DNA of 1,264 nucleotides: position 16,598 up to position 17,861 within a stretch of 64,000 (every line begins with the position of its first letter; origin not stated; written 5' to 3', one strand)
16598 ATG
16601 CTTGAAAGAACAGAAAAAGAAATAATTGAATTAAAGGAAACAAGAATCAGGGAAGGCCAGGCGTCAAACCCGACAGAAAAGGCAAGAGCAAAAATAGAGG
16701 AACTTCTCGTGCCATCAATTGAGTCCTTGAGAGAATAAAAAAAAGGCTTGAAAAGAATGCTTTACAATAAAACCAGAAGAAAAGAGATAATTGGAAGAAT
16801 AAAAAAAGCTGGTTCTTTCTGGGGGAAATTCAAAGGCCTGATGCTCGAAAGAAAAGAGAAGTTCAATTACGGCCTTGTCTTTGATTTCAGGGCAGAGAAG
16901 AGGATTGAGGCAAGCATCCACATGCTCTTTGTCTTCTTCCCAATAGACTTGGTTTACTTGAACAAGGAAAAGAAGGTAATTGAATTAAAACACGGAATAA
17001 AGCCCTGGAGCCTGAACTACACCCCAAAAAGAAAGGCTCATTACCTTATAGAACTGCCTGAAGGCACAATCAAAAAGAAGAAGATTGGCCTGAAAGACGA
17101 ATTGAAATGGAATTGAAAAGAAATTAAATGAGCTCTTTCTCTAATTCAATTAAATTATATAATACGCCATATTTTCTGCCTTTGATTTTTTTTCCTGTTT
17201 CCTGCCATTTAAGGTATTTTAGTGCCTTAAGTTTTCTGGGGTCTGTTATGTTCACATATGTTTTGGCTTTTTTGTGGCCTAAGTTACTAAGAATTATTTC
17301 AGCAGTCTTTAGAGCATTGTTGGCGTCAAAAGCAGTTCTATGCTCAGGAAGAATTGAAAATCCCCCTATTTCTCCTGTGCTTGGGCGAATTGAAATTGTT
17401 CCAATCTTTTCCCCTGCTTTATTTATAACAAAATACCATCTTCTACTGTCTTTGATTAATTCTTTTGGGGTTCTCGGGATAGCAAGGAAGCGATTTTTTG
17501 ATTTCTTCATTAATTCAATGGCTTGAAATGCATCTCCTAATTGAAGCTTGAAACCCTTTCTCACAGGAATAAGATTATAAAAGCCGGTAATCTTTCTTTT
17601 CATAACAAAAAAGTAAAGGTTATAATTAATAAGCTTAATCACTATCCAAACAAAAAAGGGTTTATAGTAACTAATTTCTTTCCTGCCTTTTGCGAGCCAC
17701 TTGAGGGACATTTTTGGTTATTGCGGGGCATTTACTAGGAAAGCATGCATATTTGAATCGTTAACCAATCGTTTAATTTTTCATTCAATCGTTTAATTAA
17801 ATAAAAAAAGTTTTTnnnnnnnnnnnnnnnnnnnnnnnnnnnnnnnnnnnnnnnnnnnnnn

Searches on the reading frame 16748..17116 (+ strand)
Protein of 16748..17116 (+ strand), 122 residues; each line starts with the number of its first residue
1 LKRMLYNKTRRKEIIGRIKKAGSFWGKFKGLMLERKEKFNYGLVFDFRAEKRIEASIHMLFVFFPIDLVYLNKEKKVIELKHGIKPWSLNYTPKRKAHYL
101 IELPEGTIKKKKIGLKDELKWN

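Call 41: search_protein_families(library=pfam, proteins=[window:16748-17116:+], max_evalue=0.01)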
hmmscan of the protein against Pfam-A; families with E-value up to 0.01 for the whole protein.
window:16748-17116:+ (122 aa): 1 family
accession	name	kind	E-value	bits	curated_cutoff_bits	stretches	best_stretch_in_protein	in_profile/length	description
PF02643.20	DUF192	-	7.8e-16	58.4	27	1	19-121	4-96/96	Uncharacterized ACR, COG1430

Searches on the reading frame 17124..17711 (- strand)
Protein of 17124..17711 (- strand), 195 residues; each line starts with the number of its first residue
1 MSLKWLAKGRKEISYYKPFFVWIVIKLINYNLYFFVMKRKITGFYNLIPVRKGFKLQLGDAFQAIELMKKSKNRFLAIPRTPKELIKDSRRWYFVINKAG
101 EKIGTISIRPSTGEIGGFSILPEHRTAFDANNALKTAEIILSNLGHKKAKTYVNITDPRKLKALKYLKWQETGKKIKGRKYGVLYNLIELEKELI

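Call 41: search_protein_families(library=pfam, proteins=[window:17124-17711:-], max_evalue=0.01)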
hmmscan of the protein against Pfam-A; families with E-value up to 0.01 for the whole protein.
window:17124-17711:- (195 aa): 1 family
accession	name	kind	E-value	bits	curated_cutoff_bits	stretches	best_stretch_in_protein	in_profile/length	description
PF12630.12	Pox_polyA_pol_N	-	0.00098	19.9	27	0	65-106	44-85/108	Poxvirus poly(A) polymerase N-terminal domain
